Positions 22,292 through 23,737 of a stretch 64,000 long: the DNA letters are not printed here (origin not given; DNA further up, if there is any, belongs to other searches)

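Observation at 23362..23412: IadA homologue has Gln at the position of E. coli IadA catalytic Glu77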

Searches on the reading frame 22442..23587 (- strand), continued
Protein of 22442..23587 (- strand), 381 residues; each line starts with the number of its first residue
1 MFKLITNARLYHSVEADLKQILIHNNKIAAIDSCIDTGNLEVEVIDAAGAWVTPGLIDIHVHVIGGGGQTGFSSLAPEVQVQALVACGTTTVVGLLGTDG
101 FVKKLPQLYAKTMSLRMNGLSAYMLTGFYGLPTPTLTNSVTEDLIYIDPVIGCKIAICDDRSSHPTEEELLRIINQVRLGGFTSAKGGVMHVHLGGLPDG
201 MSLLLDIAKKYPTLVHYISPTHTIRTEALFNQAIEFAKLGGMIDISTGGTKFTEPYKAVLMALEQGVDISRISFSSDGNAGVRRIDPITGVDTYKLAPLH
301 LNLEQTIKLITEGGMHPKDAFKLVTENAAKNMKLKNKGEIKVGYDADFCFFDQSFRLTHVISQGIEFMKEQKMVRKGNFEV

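Call 50: search_protein_families(library=pfam, proteins=[L007:10716-13652:+, L007:13665-15458:+, L007:4732-6291:+, L007:3357-4709:+, L007:1821-3125:+, L017:5258-7828:+, L012:15445-16737:+, L012:2706-4937:+, L012:5005-6549:-, L102:7574-8272:+], max_evalue=0.001)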
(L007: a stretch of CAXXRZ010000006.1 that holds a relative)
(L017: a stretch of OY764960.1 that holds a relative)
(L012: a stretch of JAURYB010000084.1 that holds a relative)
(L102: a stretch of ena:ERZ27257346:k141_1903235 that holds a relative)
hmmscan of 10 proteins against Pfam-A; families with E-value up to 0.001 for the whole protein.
L007:10716-13652:+ (978 aa): 3 families
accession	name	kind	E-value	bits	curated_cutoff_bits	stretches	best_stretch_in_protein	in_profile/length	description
PF13715.12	CarbopepD_reg_2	-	3.8e-19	68.9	32.2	1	23-103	2-88/88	CarboxypepD_reg-like domain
PF07715.20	Plug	-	9.2e-18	65.2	23.9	1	112-219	3-107/107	TonB-dependent Receptor Plug Domain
PF13620.12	CarboxypepD_reg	-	5.5e-09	36.7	32.3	1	22-82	2-68/82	Carboxypeptidase regulatory-like domain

L007:13665-15458:+ (597 aa): 6 families
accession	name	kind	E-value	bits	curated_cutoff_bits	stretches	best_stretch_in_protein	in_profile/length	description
PF07980.17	SusD_RagB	-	8.5e-36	124.5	23.1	1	357-597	30-297/297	SusD family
PF14322.12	SusD-like_3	-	3.7e-08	34.3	27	1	97-247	54-191/191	Starch-binding associating with outer membrane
PF14559.12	TPR_19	-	0.0001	23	25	0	232-264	21-53/68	Tetratricopeptide repeat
PF13424.12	TPR_12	-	0.00014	22.5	30.1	0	230-260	39-69/77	Tetratricopeptide repeat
PF12771.13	SusD-like_2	-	0.00041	19.7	27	0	155-187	86-117/415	Starch-binding associating with outer membrane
PF13428.12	TPR_14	-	0.00096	20.1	23.5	0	238-264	3-29/44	Tetratricopeptide repeat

L007:4732-6291:+ (519 aa): 0 families

L007:3357-4709:+ (450 aa): 1 family
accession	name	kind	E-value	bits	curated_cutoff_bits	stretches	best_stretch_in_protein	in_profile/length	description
PF00291.31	PALP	-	2.2e-23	83.5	35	1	126-411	31-295/295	Pyridoxal-phosphate dependent enzyme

L007:1821-3125:+ (434 aa): 5 families
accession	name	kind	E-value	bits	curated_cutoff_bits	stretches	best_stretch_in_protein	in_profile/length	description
PF00155.27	Aminotran_1_2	-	2.7e-53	181.9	19.7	1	58-367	3-325/361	Aminotransferase class I and II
PF01041.23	DegT_DnrJ_EryC1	-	4.6e-08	33.1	19.8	1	102-227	27-145/360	DegT/DnrJ/EryC1/StrS aminotransferase family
PF00266.25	Aminotran_5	-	7.7e-08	32.1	21.5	1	110-228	56-176/371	Aminotransferase class-V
PF01212.27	Beta_elim_lyase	-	9.8e-05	22.3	27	1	116-227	49-168/288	Beta-eliminating lyase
PF01053.26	Cys_Met_Meta_PP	-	0.00026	20.1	27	1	117-228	70-174/381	Cys/Met metabolism PLP-dependent enzyme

L017:5258-7828:+ (856 aa): 7 families
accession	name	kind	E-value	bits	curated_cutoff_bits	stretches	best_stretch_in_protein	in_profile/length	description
PF24681.1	Kelch_KLHDC2_KLHL20_DRC7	-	5.3e-15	55.7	50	1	309-461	29-173/221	KLHDC2/KLHL20/DRC7 Kelch-repeats domain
PF13415.12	Kelch_3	-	1.7e-08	34.9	22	0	395-432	2-33/48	Galactose oxidase, central domain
PF13418.12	Kelch_4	-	2.8e-08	34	21.6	0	387-428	5-40/49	Galactose oxidase, central domain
PF24981.1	Beta-prop_ATRN-LZTR1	-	1.3e-05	25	50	1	311-430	72-193/289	Attractin/LZTR1 beta-propeller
PF13964.12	Kelch_6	-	6.6e-05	23.2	25.3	0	390-433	7-44/50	Kelch motif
PF07646.21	Kelch_2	-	0.00024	21.4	21.3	0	391-430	8-42/48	Kelch motif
PF01344.31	Kelch_1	-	0.00064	19.6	20.1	0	342-366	11-35/46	Kelch motif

L012:15445-16737:+ (430 aa): 1 family
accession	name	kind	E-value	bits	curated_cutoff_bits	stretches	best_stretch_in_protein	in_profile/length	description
PF00375.23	SDF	-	4.5e-119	398.4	27.9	1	8-399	1-386/387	Sodium:dicarboxylate symporter family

L012:2706-4937:+ (743 aa): 3 families
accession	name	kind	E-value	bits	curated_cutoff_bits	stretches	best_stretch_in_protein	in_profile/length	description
PF20256.3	MoCoBD_2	-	4.7e-52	177.7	27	2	82-209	44-168/283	Molybdopterin cofactor-binding domain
PF02738.23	MoCoBD_1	-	4.2e-44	150.9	27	1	344-565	9-244/244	Molybdopterin cofactor-binding domain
PF01315.27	Ald_Xan_dh_C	-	1.8e-07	31.9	31.3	1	246-292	1-47/110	Aldehyde oxidase and xanthine dehydrogenase, a/b hammerhead domain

L012:5005-6549:- (514 aa): 3 families
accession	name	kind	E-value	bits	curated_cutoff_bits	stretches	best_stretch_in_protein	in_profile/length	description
PF00155.27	Aminotran_1_2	-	2.1e-14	53.9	19.7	1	175-437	30-300/361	Aminotransferase class I and II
PF00392.27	GntR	-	2.2e-12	46.9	27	1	40-103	1-64/64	Bacterial regulatory proteins, gntR family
PF08279.18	HTH_11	-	0.00018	21.7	25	1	67-102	19-55/55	HTH domain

L102:7574-8272:+ (232 aa): 1 family
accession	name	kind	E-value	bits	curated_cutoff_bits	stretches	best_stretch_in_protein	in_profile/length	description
PF01177.27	Asp_Glu_race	-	3.4e-33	115.6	31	1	11-202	1-187/211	Asp/Glu/Hydantoin racemase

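Call 68: predict_structure(alignment_id=A2)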
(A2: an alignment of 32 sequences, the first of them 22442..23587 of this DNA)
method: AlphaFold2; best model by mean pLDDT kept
length: 381 residues; sequences in the alignment: 32
mean_pLDDT: 86.8   pTM: 0.89
mean pLDDT of the five models: 86.8, 86.8, 82.5, 82.1, 71.2
residues with pLDDT >= 90: 242; 70-90: 83; 50-70: 39; < 50: 17
segments of 3 or more residues with pLDDT < 50: 65-73, 97-102
pLDDT, mean of each block of 10 residues (from residue 1): 95 82 97 94 95 94 49 55 92 64 69 88 78 75 92 79 78 92 87 87 96 95 94 97 91 97 98 83 73 75 97 96 98 95 98 96 96 84 58
secondary structure, 60 per line:
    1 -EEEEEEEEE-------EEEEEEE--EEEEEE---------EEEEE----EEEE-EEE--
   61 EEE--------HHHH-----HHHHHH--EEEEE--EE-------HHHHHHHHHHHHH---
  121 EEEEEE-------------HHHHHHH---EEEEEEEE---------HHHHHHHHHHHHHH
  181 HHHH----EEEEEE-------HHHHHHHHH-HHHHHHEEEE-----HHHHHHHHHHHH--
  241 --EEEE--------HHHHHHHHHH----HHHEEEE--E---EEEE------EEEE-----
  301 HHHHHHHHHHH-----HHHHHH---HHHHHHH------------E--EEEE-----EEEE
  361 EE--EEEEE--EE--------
elements in order: E2-10 E18-24 E27-32 E42-46 E51-54 E56-58 E61-63 H72-75 H81-86 E89-93 H105-117 E121-126 H140-146 E150-157 H167-184 E189-194 H202-210 H212-217 E218-221 H227-238 E243-246 H255-264 E272-275 E282-285 E292-295 H301-311 H317-322 H326-332 E348-351 E357-362 E365-369

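Call 70: fold_search(model_id=the predicted structure, library=pdb)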
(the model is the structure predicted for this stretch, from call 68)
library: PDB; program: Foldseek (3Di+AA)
matches with E <= 10: 1672; with E <= 0.001: 299
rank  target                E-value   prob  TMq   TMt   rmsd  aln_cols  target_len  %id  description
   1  1onx_A                6.0e-37  1.00  0.89  0.88   4.0       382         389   36  Crystal structure of isoaspartyl dipeptidase from escherichia coli complexed with aspartate (released 2003-05-06)
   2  1pok_A                1.6e-36  1.00  0.89  0.90   3.3       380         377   35  Crystal structure of Isoaspartyl Dipeptidase (released 2004-06-22)
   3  1onw_B                1.6e-36  1.00  0.89  0.89   3.6       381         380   35  Crystal structure of Isoaspartyl Dipeptidase from E. coli (released 2003-05-06)
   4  1poj_A                2.5e-36  1.00  0.89  0.87   4.0       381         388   36  Isoaspartyl Dipeptidase with bound inhibitor (released 2004-06-22)
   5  1ybq_A                2.7e-36  1.00  0.89  0.87   4.0       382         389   36  Crystal structure of Escherichia coli isoaspartyl dipeptidase mutant D285N complexed with beta-aspartylhistidine (released 2005-04-26)
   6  5lp3_I                4.0e-36  1.00  0.89  0.90   3.4       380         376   35  Three tetrameric rings of Isoaspartyl Dipeptidase fitted in an EM volume. (released 2017-07-26)
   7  1po9_A                4.9e-35  1.00  0.87  0.89   3.8       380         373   36  Crytsal structure of isoaspartyl dipeptidase (released 2004-06-22)
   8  1onw_A                4.9e-35  1.00  0.88  0.89   3.8       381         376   35  Crystal structure of Isoaspartyl Dipeptidase from E. coli (released 2003-05-06)
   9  8dqn_F                7.1e-35  1.00  0.88  0.88   3.5       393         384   33  Crystal structure of isoaspartyl dipeptidase from Leucothrix mucor DSM2157 (released 2023-04-26)
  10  2aqv_B                9.5e-35  1.00  0.88  0.89   3.7       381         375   35  Crystal Structure of E. coli Isoaspartyl Dipeptidase mutant Y137F (released 2005-12-13)
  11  1pok_B                9.5e-35  1.00  0.88  0.89   3.7       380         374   35  Crystal structure of Isoaspartyl Dipeptidase (released 2004-06-22)
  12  2aqo_A                9.5e-35  1.00  0.88  0.89   3.8       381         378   36  Crystal structure of E. coli Isoaspartyl Dipeptidase Mutant E77Q (released 2005-12-13)
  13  8dqn_E                1.1e-34  1.00  0.88  0.88   3.4       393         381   33  Crystal structure of isoaspartyl dipeptidase from Leucothrix mucor DSM2157 (released 2023-04-26)
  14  2aqv_A                1.5e-34  1.00  0.88  0.90   3.3       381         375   35  Crystal Structure of E. coli Isoaspartyl Dipeptidase mutant Y137F (released 2005-12-13)
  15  8dqn_D                1.5e-34  1.00  0.88  0.88   3.4       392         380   33  Crystal structure of isoaspartyl dipeptidase from Leucothrix mucor DSM2157 (released 2023-04-26)
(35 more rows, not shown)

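Call 72: find_encoding_contigs(protein=P0122, flank=9000, max_places=3)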
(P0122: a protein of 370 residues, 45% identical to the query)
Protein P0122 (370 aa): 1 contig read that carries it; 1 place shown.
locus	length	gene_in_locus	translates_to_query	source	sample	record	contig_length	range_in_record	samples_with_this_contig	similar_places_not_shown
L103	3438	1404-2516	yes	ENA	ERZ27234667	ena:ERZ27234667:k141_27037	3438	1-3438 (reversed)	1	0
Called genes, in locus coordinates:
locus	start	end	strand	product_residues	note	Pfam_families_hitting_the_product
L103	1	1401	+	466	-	?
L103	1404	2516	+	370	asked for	PF07969:Amidohydro_3 (weak), PF01979:Amidohydro_1, PF07969:Amidohydro_3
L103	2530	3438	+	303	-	?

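Call 74: search_protein_families(library=pfam, proteins=[L103:1-1401:+, L103:2530-3438:+, L102:2054-3424:+], max_evalue=0.001)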
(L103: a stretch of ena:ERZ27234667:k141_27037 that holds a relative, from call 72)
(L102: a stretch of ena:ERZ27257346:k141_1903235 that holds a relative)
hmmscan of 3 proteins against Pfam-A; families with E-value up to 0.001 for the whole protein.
L103:1-1401:+ (466 aa): 1 family
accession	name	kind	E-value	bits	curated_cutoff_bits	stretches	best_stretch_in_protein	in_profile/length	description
PF00144.29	Beta-lactamase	-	1.1e-20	74.5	27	1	154-441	10-305/329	Beta-lactamase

L103:2530-3438:+ (303 aa): 0 families

L102:2054-3424:+ (456 aa): 0 families
